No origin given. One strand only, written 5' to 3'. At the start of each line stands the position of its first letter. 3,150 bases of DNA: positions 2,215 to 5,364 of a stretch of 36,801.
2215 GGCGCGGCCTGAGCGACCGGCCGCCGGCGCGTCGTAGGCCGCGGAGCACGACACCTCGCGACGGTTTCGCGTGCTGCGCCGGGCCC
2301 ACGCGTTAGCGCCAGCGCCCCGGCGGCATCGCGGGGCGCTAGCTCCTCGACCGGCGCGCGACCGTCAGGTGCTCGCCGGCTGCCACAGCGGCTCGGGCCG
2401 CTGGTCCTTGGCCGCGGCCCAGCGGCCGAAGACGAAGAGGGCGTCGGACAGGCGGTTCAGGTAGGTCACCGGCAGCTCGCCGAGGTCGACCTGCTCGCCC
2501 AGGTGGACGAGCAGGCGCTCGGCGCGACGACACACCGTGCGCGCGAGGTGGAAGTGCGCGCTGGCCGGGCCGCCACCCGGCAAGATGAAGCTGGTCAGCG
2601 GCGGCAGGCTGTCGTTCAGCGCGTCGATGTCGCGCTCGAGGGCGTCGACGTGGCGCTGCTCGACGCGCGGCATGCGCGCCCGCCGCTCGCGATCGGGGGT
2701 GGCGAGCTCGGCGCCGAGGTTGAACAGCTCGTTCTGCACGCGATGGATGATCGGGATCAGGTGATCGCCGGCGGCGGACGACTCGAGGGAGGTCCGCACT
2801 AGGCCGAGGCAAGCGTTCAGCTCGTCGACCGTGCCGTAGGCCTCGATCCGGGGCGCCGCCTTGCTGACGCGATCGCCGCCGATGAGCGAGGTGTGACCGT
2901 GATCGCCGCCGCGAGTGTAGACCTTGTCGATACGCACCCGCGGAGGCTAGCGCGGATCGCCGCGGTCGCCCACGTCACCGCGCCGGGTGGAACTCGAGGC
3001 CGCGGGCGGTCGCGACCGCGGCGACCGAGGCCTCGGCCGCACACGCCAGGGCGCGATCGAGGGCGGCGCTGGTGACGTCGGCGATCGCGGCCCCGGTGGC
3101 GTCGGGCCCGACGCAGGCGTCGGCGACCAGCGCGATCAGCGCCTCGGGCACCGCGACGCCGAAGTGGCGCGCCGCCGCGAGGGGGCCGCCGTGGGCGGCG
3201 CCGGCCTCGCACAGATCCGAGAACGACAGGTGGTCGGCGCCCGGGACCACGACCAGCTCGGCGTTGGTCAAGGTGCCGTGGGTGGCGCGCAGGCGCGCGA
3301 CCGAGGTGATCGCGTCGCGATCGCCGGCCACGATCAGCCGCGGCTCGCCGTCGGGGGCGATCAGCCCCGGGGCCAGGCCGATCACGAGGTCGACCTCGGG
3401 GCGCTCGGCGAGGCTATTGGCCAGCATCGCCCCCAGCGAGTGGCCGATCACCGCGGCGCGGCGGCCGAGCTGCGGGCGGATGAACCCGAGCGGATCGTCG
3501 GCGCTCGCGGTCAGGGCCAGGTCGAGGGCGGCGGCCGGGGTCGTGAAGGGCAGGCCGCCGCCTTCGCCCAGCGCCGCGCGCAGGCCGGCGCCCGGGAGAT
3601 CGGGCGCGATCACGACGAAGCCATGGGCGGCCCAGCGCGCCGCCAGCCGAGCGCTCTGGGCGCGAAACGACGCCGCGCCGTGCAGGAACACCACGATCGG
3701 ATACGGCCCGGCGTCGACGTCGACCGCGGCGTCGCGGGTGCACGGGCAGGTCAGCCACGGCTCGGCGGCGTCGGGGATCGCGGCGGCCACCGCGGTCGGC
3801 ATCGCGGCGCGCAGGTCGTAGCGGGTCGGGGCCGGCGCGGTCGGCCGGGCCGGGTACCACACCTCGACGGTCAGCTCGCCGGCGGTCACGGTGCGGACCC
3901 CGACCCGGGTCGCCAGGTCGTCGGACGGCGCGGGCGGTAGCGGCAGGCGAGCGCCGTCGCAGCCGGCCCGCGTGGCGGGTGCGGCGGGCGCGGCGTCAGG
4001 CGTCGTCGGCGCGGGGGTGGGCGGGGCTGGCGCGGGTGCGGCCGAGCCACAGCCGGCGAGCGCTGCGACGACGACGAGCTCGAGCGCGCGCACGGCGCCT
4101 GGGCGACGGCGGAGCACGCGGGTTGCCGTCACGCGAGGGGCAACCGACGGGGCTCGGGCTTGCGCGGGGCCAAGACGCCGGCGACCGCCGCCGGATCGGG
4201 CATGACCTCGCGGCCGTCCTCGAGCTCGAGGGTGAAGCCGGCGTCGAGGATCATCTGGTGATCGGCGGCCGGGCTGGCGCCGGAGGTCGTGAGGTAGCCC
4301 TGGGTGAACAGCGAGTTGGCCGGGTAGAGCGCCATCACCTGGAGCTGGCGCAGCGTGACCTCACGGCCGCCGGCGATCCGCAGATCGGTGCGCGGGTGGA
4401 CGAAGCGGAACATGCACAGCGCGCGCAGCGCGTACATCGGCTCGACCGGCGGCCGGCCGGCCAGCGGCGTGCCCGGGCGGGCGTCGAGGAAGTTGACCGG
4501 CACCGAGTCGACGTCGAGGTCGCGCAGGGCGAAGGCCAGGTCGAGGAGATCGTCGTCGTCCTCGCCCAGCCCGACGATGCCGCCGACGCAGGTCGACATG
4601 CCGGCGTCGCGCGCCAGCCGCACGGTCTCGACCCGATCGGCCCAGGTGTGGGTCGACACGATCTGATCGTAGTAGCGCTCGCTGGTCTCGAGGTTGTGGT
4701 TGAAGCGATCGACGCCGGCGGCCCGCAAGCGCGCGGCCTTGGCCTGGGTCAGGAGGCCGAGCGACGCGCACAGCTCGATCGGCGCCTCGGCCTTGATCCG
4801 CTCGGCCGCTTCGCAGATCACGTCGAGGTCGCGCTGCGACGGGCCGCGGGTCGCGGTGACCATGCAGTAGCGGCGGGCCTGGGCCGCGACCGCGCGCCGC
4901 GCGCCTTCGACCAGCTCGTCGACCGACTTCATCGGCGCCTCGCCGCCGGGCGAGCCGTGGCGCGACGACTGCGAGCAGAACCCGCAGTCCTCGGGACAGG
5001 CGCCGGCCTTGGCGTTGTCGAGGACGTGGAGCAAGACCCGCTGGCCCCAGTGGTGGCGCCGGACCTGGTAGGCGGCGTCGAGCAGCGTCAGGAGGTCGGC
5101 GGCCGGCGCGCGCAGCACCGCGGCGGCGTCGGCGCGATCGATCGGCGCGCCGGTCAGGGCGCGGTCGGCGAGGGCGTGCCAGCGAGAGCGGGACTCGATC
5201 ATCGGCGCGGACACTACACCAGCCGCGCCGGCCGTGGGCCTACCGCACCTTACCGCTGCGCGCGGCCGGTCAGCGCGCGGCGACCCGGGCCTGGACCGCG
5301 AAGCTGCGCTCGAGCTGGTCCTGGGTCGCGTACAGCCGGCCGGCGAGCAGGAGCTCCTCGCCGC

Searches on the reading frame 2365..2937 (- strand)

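Call 57: search_protein_families(library=pfam, proteins=[window:2365-2937:-], max_evalue=0.001)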
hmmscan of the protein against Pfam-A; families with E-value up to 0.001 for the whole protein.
window:2365-2937:- (190 aa): 1 family
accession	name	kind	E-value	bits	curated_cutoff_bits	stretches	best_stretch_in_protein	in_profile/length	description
PF01923.23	Cob_adeno_trans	-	5.9e-61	205.9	24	1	6-174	1-171/171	Cobalamin adenosyltransferase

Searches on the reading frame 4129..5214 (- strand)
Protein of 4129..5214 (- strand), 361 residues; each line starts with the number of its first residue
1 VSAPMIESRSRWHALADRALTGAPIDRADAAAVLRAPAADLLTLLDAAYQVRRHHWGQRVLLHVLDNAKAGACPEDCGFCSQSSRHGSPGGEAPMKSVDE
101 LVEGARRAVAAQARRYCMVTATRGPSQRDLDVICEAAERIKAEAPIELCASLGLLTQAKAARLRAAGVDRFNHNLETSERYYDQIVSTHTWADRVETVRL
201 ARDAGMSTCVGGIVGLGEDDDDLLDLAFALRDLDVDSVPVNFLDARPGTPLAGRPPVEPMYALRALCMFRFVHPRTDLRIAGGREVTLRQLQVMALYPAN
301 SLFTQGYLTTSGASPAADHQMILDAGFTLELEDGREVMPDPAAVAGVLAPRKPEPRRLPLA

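Call 57: search_protein_families(library=pfam, proteins=[window:4129-5214:-], max_evalue=0.001)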
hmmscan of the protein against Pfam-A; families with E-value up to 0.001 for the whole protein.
window:4129-5214:- (361 aa): 2 families
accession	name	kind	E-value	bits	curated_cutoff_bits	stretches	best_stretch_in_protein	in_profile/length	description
PF04055.27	Radical_SAM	-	3.3e-26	92.8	29.5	1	72-227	6-163/166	Radical SAM superfamily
PF06968.18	BATS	-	3e-22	79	22.2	1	239-327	1-87/88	Biotin and Thiamin Synthesis associated domain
